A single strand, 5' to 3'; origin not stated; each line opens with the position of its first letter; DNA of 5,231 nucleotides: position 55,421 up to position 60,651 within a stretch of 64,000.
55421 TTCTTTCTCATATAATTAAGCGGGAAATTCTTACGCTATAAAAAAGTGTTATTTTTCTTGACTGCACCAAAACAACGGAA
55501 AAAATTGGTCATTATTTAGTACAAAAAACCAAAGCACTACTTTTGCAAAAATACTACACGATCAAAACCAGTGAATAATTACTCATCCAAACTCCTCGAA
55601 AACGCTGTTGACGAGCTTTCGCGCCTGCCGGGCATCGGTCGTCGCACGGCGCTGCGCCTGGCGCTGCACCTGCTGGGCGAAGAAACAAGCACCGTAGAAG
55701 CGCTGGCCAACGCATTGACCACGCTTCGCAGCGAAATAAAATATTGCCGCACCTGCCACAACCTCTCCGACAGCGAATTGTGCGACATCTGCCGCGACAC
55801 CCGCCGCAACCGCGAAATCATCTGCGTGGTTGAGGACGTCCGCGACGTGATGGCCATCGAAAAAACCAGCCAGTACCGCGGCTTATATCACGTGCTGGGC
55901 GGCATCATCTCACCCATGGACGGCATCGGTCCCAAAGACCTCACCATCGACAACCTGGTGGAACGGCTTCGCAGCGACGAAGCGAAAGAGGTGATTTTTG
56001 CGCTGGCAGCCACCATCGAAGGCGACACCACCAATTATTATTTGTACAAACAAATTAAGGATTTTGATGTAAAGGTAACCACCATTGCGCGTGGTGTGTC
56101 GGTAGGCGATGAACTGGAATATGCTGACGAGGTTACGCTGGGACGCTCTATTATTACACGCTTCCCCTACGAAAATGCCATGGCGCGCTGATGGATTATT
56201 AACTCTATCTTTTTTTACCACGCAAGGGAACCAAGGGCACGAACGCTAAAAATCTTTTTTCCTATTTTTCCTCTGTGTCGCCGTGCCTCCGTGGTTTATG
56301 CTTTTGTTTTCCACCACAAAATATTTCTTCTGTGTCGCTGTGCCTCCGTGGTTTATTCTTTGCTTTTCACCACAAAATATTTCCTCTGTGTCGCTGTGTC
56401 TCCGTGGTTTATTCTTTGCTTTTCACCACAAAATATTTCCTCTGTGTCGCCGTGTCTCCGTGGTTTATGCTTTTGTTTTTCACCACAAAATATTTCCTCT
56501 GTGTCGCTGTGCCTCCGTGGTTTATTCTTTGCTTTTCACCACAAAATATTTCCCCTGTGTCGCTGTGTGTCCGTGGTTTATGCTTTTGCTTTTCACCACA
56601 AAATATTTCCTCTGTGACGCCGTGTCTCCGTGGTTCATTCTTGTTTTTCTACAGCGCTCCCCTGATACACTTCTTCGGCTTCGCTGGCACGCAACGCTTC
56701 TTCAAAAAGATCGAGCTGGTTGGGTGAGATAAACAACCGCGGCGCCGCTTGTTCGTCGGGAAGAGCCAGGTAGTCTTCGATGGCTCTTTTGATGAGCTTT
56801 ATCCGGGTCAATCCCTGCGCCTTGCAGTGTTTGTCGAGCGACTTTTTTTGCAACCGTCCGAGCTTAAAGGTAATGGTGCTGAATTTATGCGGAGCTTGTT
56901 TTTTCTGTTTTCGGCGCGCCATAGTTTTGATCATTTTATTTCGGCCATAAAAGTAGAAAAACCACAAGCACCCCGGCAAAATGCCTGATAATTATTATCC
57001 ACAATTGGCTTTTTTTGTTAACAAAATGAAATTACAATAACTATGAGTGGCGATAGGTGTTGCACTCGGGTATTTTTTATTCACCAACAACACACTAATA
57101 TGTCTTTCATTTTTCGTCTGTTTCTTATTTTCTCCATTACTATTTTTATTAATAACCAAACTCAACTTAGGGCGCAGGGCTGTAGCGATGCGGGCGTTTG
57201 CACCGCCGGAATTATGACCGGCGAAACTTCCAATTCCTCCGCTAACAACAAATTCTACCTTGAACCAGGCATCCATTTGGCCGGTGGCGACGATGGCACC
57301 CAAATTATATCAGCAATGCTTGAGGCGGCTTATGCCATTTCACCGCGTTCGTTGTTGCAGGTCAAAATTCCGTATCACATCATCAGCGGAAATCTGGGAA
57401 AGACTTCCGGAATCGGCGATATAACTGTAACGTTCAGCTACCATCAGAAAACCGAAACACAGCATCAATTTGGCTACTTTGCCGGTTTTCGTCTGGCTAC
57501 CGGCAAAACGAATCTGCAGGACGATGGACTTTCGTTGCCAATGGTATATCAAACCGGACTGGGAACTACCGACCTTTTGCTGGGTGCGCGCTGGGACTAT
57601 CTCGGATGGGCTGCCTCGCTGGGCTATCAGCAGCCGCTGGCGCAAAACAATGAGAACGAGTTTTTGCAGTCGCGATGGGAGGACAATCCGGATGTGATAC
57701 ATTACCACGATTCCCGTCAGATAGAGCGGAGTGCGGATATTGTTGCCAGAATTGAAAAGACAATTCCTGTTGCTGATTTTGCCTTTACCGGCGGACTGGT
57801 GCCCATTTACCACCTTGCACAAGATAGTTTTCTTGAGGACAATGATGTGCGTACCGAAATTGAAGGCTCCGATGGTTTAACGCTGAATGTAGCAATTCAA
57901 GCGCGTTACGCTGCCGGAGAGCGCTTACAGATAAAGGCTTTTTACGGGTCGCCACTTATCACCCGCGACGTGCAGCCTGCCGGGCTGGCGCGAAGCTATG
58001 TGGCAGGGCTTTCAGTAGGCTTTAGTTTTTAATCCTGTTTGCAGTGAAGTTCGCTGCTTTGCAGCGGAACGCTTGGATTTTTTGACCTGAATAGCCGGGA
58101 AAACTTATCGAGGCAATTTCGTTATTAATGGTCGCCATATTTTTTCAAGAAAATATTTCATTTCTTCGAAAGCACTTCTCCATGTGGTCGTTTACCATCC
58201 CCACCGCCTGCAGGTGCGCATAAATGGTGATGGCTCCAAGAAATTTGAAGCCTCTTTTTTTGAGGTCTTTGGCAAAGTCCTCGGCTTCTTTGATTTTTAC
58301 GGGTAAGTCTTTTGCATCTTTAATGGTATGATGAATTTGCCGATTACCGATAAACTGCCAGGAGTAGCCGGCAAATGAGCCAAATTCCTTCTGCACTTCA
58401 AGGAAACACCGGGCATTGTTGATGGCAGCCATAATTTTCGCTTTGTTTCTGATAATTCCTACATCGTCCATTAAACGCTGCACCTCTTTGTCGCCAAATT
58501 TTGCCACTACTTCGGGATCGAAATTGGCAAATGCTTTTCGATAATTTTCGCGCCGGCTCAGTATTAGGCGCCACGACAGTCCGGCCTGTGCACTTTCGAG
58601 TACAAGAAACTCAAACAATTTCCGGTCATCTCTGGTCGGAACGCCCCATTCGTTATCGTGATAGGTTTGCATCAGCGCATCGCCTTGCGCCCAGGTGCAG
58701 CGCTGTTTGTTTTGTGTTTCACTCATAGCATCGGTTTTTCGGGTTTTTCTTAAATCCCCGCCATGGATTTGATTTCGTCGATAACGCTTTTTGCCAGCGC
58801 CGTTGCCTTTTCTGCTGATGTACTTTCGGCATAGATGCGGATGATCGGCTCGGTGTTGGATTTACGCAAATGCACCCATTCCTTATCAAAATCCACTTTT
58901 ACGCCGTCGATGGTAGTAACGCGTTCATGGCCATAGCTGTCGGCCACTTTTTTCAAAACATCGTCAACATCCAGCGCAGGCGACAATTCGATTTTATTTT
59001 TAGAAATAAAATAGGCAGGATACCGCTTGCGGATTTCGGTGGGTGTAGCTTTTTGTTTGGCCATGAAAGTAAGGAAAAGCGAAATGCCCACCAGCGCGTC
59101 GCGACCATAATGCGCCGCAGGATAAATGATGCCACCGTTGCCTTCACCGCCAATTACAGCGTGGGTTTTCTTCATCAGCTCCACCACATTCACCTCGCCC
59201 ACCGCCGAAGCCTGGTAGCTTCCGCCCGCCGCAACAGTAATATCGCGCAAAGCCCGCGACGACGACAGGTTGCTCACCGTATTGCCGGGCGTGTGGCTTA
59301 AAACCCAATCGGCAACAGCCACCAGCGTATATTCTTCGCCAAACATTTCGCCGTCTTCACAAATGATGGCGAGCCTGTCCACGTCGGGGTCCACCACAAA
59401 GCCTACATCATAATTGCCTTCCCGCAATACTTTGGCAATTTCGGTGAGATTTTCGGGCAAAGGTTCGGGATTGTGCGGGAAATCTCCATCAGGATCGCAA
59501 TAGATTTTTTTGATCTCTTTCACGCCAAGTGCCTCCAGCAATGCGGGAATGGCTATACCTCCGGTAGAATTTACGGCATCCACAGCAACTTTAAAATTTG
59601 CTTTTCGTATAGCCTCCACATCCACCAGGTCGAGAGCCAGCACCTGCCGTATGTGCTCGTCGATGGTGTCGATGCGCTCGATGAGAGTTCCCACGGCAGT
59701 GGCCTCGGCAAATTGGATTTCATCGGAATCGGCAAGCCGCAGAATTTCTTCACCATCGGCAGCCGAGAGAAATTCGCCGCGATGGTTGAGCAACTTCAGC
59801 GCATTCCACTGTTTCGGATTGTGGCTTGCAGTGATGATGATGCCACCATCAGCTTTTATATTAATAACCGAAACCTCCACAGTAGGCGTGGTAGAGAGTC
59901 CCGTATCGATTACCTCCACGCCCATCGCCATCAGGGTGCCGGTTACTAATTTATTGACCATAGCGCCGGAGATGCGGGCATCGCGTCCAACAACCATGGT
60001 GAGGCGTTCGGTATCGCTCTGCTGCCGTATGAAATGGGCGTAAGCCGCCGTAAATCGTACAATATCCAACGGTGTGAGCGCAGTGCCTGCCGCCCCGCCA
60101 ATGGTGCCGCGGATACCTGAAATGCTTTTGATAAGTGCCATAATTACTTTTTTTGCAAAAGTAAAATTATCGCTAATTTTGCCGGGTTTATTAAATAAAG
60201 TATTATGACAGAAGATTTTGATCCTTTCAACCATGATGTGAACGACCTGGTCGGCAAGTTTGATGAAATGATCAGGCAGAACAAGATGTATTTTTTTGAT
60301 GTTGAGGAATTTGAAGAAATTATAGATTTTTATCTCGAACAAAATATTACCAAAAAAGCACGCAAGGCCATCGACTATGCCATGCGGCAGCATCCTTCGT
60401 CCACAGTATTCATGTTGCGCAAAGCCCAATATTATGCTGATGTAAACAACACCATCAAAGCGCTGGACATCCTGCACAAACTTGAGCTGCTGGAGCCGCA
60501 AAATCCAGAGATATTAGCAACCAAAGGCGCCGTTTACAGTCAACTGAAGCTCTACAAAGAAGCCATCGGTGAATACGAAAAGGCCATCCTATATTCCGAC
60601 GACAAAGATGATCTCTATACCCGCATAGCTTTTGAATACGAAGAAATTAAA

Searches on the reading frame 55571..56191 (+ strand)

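Call 83: search_protein_families(library=pfam, proteins=[window:55571-56191:+], max_evalue=0.00001)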
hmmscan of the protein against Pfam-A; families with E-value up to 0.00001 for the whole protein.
window:55571-56191:+ (206 aa): 5 families
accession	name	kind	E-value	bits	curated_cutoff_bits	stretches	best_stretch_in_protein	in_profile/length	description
PF13662.12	Toprim_4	-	1.6e-25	89.6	25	1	83-173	2-85/85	Toprim domain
PF21176.3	RecR_HhH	-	5.4e-14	52.2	27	1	10-51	2-43/45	RecR, helix-hairpin-helix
PF01751.28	Toprim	-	3.7e-10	40.3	23.1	1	84-166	2-90/96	Toprim domain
PF02132.21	RecR_ZnF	-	4.4e-09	36.3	22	1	56-76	1-21/21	RecR, Cys4-zinc finger domain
PF21175.2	RecR_C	-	9e-09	35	22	1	175-197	1-23/24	RecR, C-terminal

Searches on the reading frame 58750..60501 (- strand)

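Call 83: search_protein_families(library=pfam, proteins=[window:58750-60501:-], max_evalue=0.00001)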
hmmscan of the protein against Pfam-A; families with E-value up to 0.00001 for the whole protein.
window:58750-60501:- (583 aa): 4 families
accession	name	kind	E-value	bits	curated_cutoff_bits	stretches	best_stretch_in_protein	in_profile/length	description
PF02878.22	PGM_PMM_I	-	1.6e-29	102.7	22.5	1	128-259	7-133/138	Phosphoglucomutase/phosphomannomutase, alpha/beta/alpha domain I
PF02879.22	PGM_PMM_II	-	2.8e-23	82.8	29.3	1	292-384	10-103/103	Phosphoglucomutase/phosphomannomutase, alpha/beta/alpha domain II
PF02880.22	PGM_PMM_III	-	2.2e-17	63.6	20.7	1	391-495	4-113/115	Phosphoglucomutase/phosphomannomutase, alpha/beta/alpha domain III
PF00408.26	PGM_PMM_IV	-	3.1e-10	40.4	23.1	1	516-575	19-67/68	Phosphoglucomutase/phosphomannomutase, C-terminal domain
